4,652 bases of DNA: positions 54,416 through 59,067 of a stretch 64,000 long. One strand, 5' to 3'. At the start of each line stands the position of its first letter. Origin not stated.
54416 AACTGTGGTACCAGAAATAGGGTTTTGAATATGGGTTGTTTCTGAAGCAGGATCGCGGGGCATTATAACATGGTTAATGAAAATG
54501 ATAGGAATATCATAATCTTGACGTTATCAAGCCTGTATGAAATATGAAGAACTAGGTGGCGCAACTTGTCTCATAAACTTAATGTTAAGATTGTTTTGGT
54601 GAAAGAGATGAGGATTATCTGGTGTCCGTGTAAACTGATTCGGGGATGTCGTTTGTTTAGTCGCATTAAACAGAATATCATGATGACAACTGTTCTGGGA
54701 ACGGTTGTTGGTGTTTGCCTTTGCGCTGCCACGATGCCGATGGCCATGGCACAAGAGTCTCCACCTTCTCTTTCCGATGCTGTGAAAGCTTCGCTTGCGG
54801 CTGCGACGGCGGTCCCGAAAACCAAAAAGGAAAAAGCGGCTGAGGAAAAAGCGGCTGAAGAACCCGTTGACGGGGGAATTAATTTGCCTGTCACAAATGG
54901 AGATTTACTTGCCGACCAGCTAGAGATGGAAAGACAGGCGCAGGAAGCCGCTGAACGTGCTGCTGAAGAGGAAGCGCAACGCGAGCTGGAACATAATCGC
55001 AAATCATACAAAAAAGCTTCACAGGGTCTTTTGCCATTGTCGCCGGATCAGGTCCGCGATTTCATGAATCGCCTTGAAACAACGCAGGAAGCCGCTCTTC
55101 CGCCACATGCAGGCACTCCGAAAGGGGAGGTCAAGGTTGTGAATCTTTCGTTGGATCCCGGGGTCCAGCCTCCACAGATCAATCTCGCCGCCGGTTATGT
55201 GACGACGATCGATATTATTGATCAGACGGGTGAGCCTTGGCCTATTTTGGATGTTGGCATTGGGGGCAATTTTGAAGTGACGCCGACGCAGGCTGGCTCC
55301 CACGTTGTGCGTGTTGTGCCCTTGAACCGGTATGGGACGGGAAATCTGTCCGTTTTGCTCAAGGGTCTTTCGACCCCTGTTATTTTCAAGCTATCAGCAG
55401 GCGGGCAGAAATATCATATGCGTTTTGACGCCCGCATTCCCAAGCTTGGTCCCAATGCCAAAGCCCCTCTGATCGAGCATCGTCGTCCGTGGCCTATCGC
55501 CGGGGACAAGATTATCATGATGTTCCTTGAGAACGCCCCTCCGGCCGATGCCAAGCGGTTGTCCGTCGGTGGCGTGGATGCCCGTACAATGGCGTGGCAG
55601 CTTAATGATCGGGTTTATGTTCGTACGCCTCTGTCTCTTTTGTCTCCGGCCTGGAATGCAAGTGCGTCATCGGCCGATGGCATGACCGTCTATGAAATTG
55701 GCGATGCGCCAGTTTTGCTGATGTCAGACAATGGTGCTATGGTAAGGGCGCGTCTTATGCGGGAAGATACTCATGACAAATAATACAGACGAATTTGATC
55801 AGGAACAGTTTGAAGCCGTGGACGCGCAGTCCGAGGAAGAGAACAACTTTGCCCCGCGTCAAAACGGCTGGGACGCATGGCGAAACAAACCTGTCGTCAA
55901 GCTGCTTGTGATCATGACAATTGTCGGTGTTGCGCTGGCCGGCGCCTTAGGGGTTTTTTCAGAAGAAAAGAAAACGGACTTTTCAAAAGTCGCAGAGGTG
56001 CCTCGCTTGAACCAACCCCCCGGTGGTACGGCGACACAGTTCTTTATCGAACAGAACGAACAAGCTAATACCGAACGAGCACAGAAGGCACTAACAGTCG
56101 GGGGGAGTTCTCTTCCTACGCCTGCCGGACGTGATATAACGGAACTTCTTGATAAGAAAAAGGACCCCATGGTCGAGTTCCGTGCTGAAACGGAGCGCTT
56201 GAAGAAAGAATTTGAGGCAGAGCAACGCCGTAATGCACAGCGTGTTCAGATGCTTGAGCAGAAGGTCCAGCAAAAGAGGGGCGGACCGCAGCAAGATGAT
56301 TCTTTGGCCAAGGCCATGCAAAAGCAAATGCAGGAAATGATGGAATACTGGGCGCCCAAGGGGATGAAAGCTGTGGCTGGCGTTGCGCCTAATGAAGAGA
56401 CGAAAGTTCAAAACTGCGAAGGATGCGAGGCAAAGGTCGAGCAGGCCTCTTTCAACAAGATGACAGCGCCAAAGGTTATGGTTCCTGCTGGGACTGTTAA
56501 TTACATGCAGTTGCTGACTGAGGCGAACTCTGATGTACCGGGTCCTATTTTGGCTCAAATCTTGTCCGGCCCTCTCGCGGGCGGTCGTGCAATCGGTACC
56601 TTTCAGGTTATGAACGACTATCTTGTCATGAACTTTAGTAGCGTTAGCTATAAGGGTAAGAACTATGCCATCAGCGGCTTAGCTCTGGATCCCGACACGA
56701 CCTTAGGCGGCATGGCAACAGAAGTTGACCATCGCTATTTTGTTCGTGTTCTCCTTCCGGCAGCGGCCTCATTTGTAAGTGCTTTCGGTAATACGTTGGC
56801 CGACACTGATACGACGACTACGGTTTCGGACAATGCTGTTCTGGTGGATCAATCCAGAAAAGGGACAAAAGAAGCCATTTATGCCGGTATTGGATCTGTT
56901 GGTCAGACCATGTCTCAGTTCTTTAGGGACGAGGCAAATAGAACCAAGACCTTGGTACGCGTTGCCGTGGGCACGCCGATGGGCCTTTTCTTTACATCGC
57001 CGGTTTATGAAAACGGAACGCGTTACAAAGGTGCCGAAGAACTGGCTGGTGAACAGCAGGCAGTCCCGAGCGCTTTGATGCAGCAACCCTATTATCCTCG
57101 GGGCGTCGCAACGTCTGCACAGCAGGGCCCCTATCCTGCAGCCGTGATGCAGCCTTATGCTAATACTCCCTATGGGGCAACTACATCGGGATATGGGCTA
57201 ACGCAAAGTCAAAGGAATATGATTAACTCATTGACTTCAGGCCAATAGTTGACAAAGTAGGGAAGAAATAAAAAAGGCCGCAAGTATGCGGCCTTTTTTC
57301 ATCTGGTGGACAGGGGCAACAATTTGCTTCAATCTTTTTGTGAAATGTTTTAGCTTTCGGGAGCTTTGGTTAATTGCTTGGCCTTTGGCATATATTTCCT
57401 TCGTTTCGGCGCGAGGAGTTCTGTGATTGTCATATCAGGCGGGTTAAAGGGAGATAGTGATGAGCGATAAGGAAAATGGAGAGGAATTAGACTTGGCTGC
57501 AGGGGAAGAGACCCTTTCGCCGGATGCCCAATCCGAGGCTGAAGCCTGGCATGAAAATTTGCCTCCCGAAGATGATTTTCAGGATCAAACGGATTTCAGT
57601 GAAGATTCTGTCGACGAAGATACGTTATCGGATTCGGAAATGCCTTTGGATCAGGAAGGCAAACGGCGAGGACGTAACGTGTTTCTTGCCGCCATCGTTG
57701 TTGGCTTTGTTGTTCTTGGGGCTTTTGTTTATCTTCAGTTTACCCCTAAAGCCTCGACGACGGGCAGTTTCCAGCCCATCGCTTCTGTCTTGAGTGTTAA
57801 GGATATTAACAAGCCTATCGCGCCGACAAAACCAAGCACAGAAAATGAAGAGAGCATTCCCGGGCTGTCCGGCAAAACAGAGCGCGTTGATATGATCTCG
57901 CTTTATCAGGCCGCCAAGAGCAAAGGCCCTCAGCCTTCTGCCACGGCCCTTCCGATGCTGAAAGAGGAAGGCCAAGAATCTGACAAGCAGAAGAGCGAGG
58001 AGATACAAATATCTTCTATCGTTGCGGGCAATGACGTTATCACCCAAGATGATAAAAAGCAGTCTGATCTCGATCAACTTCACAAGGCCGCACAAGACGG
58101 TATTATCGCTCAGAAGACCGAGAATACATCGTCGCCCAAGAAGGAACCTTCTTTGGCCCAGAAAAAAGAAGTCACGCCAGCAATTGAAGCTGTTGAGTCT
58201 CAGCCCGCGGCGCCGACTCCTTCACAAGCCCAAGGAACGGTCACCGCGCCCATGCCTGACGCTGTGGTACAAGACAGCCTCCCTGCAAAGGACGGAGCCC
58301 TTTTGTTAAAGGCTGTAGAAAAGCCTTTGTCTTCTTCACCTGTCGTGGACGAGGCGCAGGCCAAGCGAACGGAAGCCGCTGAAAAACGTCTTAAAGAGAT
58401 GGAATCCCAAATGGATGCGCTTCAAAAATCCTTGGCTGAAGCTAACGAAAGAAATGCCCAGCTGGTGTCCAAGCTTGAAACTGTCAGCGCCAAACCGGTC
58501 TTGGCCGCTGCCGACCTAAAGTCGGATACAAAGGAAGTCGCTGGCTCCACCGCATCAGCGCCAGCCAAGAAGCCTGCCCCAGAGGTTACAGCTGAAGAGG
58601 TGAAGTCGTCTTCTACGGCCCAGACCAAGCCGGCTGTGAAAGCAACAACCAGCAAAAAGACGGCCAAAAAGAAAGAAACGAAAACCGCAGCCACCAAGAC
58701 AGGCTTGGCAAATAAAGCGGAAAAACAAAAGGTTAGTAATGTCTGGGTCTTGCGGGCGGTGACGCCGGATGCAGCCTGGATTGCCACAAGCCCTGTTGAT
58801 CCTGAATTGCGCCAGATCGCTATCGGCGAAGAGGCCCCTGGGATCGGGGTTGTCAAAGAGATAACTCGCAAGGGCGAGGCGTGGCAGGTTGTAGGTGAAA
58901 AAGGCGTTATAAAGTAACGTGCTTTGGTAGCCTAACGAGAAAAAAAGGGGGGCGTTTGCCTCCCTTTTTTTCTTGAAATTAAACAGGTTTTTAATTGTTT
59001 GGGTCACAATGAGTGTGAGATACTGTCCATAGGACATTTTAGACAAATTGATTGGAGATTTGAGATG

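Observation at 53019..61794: Dot/Icm-type (type IVB) secretion core cluster icmL-icmL2-icmK-icmE-icmG-icmC-icmD-icmD2-icmJ in an apparently alphaproteobacterial chromosome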

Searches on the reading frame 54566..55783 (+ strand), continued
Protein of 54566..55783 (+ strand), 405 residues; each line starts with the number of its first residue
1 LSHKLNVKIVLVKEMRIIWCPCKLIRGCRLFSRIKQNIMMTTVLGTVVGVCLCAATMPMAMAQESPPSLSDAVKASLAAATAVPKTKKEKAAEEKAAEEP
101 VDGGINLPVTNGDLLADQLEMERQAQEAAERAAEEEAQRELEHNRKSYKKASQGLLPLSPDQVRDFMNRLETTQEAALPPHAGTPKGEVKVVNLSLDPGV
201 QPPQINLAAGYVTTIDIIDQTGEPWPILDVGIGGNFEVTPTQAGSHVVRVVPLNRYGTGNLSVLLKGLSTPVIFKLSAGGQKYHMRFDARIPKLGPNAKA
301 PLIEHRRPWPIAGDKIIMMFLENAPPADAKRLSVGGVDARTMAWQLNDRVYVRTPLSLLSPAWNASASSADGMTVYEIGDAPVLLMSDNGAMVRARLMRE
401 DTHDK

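Call 102: search_protein_families(library=ncbifam, proteins=[L028:14942-15628:+, L028:15649-16632:+, L028:16639-17298:+, L025:13906-15000:+, L025:15492-15905:+, L025:15902-16840:+, L025:4631-6199:+, L025:6289-6858:+, L026:14990-17008:+], max_evalue=0.01)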
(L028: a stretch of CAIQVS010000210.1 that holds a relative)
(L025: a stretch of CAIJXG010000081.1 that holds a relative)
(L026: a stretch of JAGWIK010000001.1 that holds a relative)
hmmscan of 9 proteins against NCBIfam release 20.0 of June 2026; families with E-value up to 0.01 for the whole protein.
L028:14942-15628:+ (228 aa): 2 families
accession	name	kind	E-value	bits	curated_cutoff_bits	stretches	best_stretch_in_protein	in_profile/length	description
TIGR00043.2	TIGR00043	equivalog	3.1e-33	114.5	45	1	91-206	31-145/146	rRNA maturation RNase YbeY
NF010570.0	PRK13963.1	equivalog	7.9e-22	77.8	274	1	97-210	156-261/261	rRNA maturation RNase YbeY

L028:15649-16632:+ (327 aa): 11 families
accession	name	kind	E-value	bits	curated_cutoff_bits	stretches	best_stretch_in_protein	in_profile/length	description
NF011675.0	PRK15094.1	equivalog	1.7e-42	145.7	379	1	50-293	39-280/292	CNNM family magnesium/cobalt transport protein CorC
TIGR03520.1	GldE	subfamily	7.2e-42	143.9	376.05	1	58-292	171-405/408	gliding motility-associated protein GldE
NF008604.1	PRK11573.1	equivalog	9.5e-32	110.4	475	1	49-299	175-423/428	hypothetical protein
NF052568.1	PolamExpPaeASal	equivalog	1.2e-25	90.2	500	1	62-290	194-420/424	polyamine export protein PaeA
NF053863.1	DS11_antiphage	equivalog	3.7e-05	23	260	1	88-197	83-191/305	CBS domain-containing anti-phage protein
NF011443.0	PRK14869.1-5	equivalog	0.00021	19.9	335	0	147-226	73-156/546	putative manganese-dependent inorganic diphosphatase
TIGR01302.1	IMP_dehydrog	equivalog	0.00077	18.4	481.5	1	82-197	84-199/450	IMP dehydrogenase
NF038279.1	TF_CBS_SpxR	exception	0.0042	15.9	600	1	96-199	206-306/427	CBS-HotDog domain-containing transcription factor SpxR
NF005869.0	PRK07807.1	equivalog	0.0051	15.9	549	1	94-195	103-201/479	GuaB1 family IMP dehydrogenase-related protein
NF041552.1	TF_PrdR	equivalog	0.0057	15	795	1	77-207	5-134/577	sigma-54 dependent transcriptional regulator PrdR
NF011440.0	PRK14869.1-2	equivalog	0.0097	14.6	746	0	161-228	86-154/541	putative manganese-dependent inorganic diphosphatase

L028:16639-17298:+ (219 aa): 27 families (the best 25 are shown)
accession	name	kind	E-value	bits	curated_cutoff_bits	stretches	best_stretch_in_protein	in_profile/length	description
TIGR03598.1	GTPase_YsxC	equivalog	3.5e-62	209.4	124.45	1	24-208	2-185/186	ribosome biogenesis GTP-binding protein YihA/YsxC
NF003255.0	PRK04213.1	equivalog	3e-19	69.1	164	1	39-217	8-197/204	GTP-binding protein EngB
TIGR03594.1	GTPase_EngA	equivalog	3e-17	62.7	306.7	1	29-212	163-346/432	ribosome biogenesis GTPase Der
NF000908.1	PRK00089.1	equivalog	4.9e-15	55.6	237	1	43-212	6-167/291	GTPase Era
TIGR03918.1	GTP_HydF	equivalog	7.2e-12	44.8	325.55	1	38-215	5-170/392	[FeFe] hydrogenase H-cluster maturation GTPase HydF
TIGR00436.1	era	equivalog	3.4e-10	39.7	116.25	1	43-208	3-159/270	GTPase Era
TIGR03597.1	GTPase_YqeH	equivalog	3.9e-10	39.4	297.4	1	44-100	159-219/361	ribosome biogenesis GTPase YqeH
NF002828.0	PRK03003.1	equivalog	1.2e-09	37.3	631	1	33-166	33-163/477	ribosome biogenesis GTPase Der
TIGR03596.1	GTPase_YlqF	equivalog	2e-09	37.2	208.2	1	42-96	120-173/276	ribosome biogenesis GTPase YlqF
NF007071.0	PRK09518.1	equivalog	3.6e-09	35.7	953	1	31-166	262-394/706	bifunctional cytidylate kinase/GTPase Der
NF003661.0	PRK05291.1-3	equivalog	1.5e-08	34.4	380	1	42-213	218-371/448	tRNA uridine-5-carboxymethylaminomethyl(34) synthesis GTPase MnmE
TIGR00231.1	small_GTP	domain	3.2e-08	33.5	42.5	1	40-188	3-147/164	GTP-binding protein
TIGR00475.1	selB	equivalog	3e-07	29.5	242.25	1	43-210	3-163/581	selenocysteine-specific translation elongation factor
TIGR00437.1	feoB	equivalog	3.4e-06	26.1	315.65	1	47-164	1-112/594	ferrous iron transport protein B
TIGR00450.1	mnmE_trmE_thdF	equivalog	4.9e-06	25.9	252.6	1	42-172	211-336/446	tRNA uridine-5-carboxymethylaminomethyl(34) synthesis GTPase MnmE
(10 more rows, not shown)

L025:13906-15000:+ (364 aa): 2 families
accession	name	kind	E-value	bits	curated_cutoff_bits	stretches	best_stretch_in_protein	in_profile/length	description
NF007470.1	PRK10051.1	equivalog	4.9e-16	59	160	2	231-323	66-149/150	curli major subunit CsgA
NF007506.1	PRK10101.1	equivalog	3.7e-14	52.7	165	2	182-271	45-128/151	curli minor subunit CsgB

L025:15492-15905:+ (137 aa): 0 families

L025:15902-16840:+ (312 aa): 2 families
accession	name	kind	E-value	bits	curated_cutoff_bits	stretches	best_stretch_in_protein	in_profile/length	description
NF011731.0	PRK15184.1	equivalog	3.7e-52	177.5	505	1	42-283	28-264/277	curli production assembly/transport protein CsgG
NF037935.1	holdfast_HfaB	equivalog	3.7e-05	23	300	1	191-262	187-257/264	holdfast anchoring protein HfaB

L025:4631-6199:+ (522 aa): 20 families
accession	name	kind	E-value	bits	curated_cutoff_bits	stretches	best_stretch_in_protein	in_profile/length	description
NF008900.0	PRK12267.1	equivalog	2e-204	680.8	598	1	6-519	5-518/648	methionine--tRNA ligase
TIGR00398.1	metG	equivalog_domain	6.2e-150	500.4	336.35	1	8-497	2-521/530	methionine--tRNA ligase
NF008860.0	PRK11893.2-2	equivalog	9.8e-112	374.8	761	2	7-241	3-260/583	methionine--tRNA ligase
NF001100.0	PRK00133.1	equivalog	2.3e-93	313.9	587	2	152-489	177-515/676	methionine--tRNA ligase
TIGR00422.1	valS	equivalog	9e-34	116.6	612.1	2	227-483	450-705/863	valine--tRNA ligase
NF009687.0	PRK13208.1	equivalog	1.8e-30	105.8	738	2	225-471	456-699/801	valine--tRNA ligase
NF004349.1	PRK05729.1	equivalog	7e-28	97.3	704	2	227-467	440-673/860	valine--tRNA ligase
TIGR00392.1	ileS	equivalog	4.9e-25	87.9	621.4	2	226-478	534-790/861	isoleucine--tRNA ligase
NF011492.0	PRK14900.1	equivalog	6.6e-23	80.5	1783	2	227-478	456-708/1044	valine--tRNA ligase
NF008957.0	PRK12300.1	subfamily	2.1e-20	72.3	677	2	250-467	572-769/946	leucine--tRNA ligase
TIGR00396.1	leuS_bact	equivalog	3.1e-17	62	548.4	2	19-181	43-205/843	leucine--tRNA ligase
TIGR00395.1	leuS_arch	equivalog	3.7e-16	58.3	648.5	2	250-473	566-772/938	leucine--tRNA ligase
NF000540.1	alt_ValS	exception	2.2e-14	52.4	900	1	246-467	516-733/827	valine--tRNA ligase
TIGR00435.1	cysS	equivalog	5e-13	48.9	340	2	16-121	31-135/466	cysteine--tRNA ligase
NF008859.0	PRK11893.2-1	equivalog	6.3e-12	45.2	553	2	17-125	14-124/498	methionine--tRNA ligase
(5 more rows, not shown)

L025:6289-6858:+ (189 aa): 2 families
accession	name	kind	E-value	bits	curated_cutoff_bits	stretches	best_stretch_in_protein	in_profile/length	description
TIGR01162.1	purE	equivalog_domain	2.8e-61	205.6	149.6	1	28-178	1-149/156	5-(carboxyamino)imidazole ribonucleotide mutase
NF033503.1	LarB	equivalog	2.3e-06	27.5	175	1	26-135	80-191/209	nickel pincer cofactor biosynthesis protein LarB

L026:14990-17008:+ (672 aa): 74 families (the best 25 are shown)
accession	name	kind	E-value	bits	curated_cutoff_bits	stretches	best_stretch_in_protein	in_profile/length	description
NF005086.0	PRK06521.1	equivalog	7e-234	778.2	667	1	8-668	11-668/669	hydrogenase 4 subunit B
NF006418.0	PRK08667.1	equivalog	2.4e-116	389.8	794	2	6-494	6-491/644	hydrogenase membrane subunit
NF006240.0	PRK08376.1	subfamily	1.8e-68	231.7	662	1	52-503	72-507/521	putative monovalent cation/H+ antiporter subunit D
NF006419.0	PRK08668.1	equivalog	4.1e-67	227.3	617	1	67-565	62-533/613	NADH dehydrogenase subunit M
TIGR00940.1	2a6301s01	subfamily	1.9e-64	218.3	920.45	1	64-510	62-511/793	monovalent cation:proton antiporter subunit A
NF009310.0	PRK12668.1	equivalog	4.1e-64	217.4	564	1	69-497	62-442/584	Na(+)/H(+) antiporter subunit D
NF005958.0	PRK08042.1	equivalog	4.1e-63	214.1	727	1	63-594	63-564/608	formate hydrogenlyase subunit 3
NF009288.0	PRK12648.1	equivalog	1.8e-61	208.4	1104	1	15-509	16-492/954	monovalent cation/H+ antiporter subunit A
NF009287.0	PRK12647.1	equivalog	7.4e-58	196.7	937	1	66-505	65-484/773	putative monovalent cation/H+ antiporter subunit A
NF009284.0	PRK12644.1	equivalog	3.3e-57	194.3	962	1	66-505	65-487/975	Na+/H+ antiporter subunit A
NF009285.0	PRK12645.1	equivalog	5.8e-57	193.5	1028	1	65-504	66-509/804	Na+/H+ antiporter subunit A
NF005141.0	PRK06590.1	equivalog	6.1e-54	184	556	1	62-669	68-611/615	NADH-quinone oxidoreductase subunit L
NF005046.0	PRK06459.1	equivalog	7.7e-53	180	460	1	79-668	50-585/587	hydrogenase 4 subunit B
NF009305.0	PRK12662.1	equivalog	1.1e-51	176.1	700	1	66-429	67-423/492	putative monovalent cation/H+ antiporter subunit D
NF009290.0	PRK12650.1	equivalog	1.2e-51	175.7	980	1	66-501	72-484/966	DUF4040 family protein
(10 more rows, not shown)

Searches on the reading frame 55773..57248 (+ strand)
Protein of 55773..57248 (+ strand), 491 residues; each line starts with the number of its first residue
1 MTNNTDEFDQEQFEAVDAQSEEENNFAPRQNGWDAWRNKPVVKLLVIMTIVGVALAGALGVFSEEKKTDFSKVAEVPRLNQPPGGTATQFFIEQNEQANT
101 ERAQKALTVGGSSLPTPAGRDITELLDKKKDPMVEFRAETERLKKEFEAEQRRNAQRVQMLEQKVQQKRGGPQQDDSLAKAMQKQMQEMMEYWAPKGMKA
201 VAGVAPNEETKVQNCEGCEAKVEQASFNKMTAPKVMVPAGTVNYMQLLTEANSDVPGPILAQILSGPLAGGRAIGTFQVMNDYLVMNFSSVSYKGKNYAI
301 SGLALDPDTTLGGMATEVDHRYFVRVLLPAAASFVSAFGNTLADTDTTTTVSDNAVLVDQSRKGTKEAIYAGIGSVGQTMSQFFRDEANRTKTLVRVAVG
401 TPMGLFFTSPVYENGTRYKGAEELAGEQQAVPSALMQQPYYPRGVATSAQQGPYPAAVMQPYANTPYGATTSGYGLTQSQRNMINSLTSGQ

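Call 3: search_protein_families(library=pfam, proteins=[window:55773-57248:+], max_evalue=0.01)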
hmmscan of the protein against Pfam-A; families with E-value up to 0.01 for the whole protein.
window:55773-57248:+ (491 aa): 1 family
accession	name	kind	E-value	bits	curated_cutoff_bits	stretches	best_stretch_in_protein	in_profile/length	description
PF03743.19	TrbI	-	1.1e-10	42.1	35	1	294-409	75-184/188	Bacterial conjugation TrbI-like protein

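Call 4: search_protein_families(library=ncbifam, proteins=[window:55773-57248:+], max_evalue=0.01)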
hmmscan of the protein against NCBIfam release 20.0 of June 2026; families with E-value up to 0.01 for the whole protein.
window:55773-57248:+ (491 aa): 2 families
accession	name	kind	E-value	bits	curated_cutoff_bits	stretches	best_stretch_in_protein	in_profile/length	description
NF033900.0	T4SS_IcmE_DotG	equivalog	7.8e-46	156.6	750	2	148-410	727-1005/1008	type IVB secretion system protein DotG/IcmE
NF033884.1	conj_TraO_IncI1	equivalog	1.6e-27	96.7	225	1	96-416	55-376/381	conjugal transfer protein TraO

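Call 78: search_solved_structures(query=window:55773-57248:+, max_evalue=0.001)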
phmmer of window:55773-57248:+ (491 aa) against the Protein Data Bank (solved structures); distinct sequences matched with E-value up to 0.001: 2.
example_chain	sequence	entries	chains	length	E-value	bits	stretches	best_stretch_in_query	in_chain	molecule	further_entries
9ngw_A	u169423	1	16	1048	8.3e-23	84.2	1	156-411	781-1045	IcmE (DotG)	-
7muc_AG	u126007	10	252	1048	7.8e-22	81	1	156-411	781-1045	IcmE protein | IcmE (DotG)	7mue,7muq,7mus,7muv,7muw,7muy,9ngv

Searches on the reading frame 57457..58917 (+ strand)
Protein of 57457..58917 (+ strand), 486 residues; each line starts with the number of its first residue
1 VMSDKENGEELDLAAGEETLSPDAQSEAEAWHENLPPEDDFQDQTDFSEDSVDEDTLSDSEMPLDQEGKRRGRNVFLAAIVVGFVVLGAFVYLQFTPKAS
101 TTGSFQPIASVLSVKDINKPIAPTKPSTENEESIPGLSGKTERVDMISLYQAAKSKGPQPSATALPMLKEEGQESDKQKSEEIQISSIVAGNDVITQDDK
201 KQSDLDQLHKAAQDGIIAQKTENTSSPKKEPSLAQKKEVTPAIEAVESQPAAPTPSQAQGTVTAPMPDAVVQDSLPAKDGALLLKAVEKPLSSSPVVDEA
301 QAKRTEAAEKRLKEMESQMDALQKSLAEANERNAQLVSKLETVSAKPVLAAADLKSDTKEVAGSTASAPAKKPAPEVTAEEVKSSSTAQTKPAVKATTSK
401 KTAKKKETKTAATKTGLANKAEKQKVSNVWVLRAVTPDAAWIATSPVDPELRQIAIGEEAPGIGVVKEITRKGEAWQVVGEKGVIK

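Call 3: search_protein_families(library=pfam, proteins=[window:57457-58917:+], max_evalue=0.01)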
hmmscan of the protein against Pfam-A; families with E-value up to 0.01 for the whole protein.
window:57457-58917:+ (486 aa): 0 families

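Call 4: search_protein_families(library=ncbifam, proteins=[window:57457-58917:+], max_evalue=0.01)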
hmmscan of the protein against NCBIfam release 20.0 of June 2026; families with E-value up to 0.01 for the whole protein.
window:57457-58917:+ (486 aa): 0 families

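Call 9: search_protein_families(library=ncbifam, proteins=[window:57457-58917:+], max_evalue=0.001)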
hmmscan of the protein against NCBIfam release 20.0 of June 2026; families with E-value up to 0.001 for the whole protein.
window:57457-58917:+ (486 aa): 0 families

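Call 29: search_solved_structures(query=window:57457-58917:+, max_evalue=1, show_alignments=2)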
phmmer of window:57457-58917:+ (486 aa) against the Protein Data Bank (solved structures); distinct sequences matched with E-value up to 1: 2.
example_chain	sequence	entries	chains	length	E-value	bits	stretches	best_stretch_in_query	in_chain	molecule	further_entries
8a5d_W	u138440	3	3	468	0.12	14.7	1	248-313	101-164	Actin related protein 4 (Arp4)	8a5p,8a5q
23fu_M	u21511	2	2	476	0.13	14.6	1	248-313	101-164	Actin-related protein 4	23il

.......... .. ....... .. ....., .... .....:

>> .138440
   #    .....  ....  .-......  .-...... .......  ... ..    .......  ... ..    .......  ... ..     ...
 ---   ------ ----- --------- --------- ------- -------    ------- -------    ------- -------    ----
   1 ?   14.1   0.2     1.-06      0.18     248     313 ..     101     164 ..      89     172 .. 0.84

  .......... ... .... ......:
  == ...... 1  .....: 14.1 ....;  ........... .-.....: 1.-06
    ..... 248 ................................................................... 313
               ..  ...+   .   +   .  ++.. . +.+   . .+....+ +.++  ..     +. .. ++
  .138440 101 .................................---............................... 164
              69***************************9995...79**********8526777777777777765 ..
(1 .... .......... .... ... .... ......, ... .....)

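Call 87: search_protein_families(library=padloc, proteins=[window:57457-58917:+], max_evalue=0.01)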
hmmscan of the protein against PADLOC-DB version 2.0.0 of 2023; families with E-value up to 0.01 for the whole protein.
window:57457-58917:+ (486 aa): 0 families

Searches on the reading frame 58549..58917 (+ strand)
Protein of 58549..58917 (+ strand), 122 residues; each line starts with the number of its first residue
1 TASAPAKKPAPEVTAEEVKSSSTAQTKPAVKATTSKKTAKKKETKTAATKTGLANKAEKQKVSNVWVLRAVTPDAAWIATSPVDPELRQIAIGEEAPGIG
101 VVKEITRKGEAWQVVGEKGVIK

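Call 90: predict_structure(protein=window:58549-58917:+)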
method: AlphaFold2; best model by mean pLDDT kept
length: 122 residues; sequences in the alignment: 1
mean_pLDDT: 52.3   pTM: 0.25
mean pLDDT of the five models: 52.3, 52.3, 52.1, 45.2, 38.5
residues with pLDDT >= 90: 0; 70-90: 3; 50-70: 76; < 50: 43
segments of 3 or more residues with pLDDT < 50: 36-42, 44-63, 97-99
pLDDT, mean of each block of 10 residues (from residue 1): 57 61 54 47 39 38 52 56 52 49 61 60 52
secondary structure, 60 per line:
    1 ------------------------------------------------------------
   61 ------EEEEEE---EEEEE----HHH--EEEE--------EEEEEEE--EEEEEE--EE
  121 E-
elements in order: E67-72 E76-80 E90-93 E102-108 E111-116 E119-121
